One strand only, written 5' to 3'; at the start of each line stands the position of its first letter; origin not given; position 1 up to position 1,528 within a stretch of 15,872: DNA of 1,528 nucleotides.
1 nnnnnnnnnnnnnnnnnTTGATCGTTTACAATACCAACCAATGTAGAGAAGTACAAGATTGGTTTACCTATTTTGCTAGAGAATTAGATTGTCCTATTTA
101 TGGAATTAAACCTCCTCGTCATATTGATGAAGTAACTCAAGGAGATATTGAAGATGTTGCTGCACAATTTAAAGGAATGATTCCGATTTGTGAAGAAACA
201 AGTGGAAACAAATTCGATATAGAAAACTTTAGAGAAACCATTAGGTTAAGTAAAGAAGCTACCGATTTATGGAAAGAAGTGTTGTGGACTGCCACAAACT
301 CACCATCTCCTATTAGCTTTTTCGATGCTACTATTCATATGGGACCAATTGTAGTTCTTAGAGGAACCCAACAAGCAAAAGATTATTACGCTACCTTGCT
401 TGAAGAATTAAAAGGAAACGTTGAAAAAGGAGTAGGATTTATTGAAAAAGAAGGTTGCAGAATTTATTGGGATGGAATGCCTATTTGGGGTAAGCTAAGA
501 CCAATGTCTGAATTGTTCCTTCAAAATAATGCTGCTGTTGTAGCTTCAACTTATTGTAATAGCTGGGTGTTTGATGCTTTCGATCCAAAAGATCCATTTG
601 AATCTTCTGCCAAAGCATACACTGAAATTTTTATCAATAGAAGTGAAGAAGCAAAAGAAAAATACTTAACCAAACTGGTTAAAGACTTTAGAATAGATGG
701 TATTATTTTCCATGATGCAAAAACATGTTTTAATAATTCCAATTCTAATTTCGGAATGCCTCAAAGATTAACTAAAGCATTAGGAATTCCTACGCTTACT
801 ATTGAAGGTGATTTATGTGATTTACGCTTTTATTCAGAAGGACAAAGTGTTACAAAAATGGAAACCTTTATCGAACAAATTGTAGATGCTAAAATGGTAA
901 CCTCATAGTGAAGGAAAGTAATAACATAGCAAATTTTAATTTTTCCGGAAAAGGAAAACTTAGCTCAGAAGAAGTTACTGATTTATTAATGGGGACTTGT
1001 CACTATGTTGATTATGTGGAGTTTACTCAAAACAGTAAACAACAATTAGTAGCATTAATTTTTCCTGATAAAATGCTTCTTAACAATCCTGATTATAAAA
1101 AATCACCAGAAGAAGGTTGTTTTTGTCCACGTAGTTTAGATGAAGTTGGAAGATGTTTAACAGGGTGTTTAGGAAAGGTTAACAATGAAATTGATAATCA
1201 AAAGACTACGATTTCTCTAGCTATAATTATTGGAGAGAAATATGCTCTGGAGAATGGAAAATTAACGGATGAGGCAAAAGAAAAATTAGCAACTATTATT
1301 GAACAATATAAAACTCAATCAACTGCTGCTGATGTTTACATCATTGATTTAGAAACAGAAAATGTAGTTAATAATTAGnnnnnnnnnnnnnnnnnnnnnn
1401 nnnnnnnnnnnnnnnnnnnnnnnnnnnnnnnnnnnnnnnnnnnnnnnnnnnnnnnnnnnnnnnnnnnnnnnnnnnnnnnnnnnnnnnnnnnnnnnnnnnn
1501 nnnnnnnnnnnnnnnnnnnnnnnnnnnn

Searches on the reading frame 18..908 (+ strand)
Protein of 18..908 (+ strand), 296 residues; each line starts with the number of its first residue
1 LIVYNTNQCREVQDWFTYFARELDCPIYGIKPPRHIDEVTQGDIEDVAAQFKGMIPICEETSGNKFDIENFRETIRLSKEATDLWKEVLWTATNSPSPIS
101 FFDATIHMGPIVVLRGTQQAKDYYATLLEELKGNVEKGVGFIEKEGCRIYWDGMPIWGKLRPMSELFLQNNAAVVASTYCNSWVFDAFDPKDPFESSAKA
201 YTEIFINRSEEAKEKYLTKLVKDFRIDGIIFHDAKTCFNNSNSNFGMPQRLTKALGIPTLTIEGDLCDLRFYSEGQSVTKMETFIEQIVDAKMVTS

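Call 3: search_protein_families(library=pfam, proteins=[window:18-908:+])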
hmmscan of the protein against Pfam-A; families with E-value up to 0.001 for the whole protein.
window:18-908:+ (296 aa): 1 family
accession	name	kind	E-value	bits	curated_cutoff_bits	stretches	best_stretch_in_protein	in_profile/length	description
PF06050.19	HGD-D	-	3.1e-55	188.5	28.4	1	2-288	59-342/342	2-hydroxyglutaryl-CoA dehydratase, D-component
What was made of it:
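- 1..908 (+): 3' part (C-terminal 301 aa) of the single HadB-like HGD-D protein ('HGD-D3'). It is the presumed radical dehydratase served by the activator domain. The gene runs off the left end of the window. Pfam HGD-D 188.5 bits (call 3).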

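Call 12: search_protein_families(library=ncbifam, proteins=[window:18-908:+], max_evalue=0.00001)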
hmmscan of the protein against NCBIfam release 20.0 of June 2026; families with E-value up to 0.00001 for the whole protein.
window:18-908:+ (296 aa): 4 families
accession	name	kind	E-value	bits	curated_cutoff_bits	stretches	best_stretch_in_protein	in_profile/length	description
NF052455.1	HyiscapDhHadB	equivalog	2.2e-42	145.2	750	1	3-288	108-394/398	(R)-2-hydroxyisocaproyl-CoA dehydratase subunit alpha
TIGR02260.1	benz_CoA_red_B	equivalog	2.9e-35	121.8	486.55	1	6-286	117-411/413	benzoyl-CoA reductase subunit B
TIGR03191.1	benz_CoA_bzdO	equivalog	1.2e-19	70.9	448.6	2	3-165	115-278/430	benzoyl-CoA reductase, bzd-type, subunit O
NF040772.1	double_cubane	equivalog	2.8e-17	62.8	350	1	45-288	127-372/372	double-cubane-cluster-containing anaerobic reductase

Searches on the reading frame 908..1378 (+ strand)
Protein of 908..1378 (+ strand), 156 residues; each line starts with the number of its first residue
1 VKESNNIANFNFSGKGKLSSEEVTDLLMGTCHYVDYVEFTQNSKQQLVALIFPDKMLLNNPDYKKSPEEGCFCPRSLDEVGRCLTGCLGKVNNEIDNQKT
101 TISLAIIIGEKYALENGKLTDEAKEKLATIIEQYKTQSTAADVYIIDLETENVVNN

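Call 3: search_protein_families(library=pfam, proteins=[window:908-1378:+])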
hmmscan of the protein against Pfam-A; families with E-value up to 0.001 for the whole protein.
window:908-1378:+ (156 aa): 0 families

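Call 12: search_protein_families(library=ncbifam, proteins=[window:908-1378:+], max_evalue=0.00001)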
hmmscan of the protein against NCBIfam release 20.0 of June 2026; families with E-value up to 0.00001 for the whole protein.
window:908-1378:+ (156 aa): 0 families

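Call 29: search_protein_families(library=pfam, proteins=[window:908-1378:+], max_evalue=0.1)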
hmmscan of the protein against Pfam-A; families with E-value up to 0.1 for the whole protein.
window:908-1378:+ (156 aa): 0 families

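Call 46: search_solved_structures(query=window:908-1375:+, max_evalue=1)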
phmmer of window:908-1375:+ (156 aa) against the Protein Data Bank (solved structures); distinct sequences matched with E-value up to 1: 1.
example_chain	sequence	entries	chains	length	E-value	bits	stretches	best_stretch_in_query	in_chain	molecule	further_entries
1k75_A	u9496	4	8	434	0.29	14.1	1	98-152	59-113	L-histidinol dehydrogenase | Histidinol dehydrogenase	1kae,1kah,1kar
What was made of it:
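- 908..1378 (+): Small 156-aa ORF. It is a free-standing copy of the Cys4 C-terminal domain of the AMP-type acyl-CoA ligase found in sister loci. No Pfam, NCBIfam or PDB hit (calls 3, 12, 29, 46).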
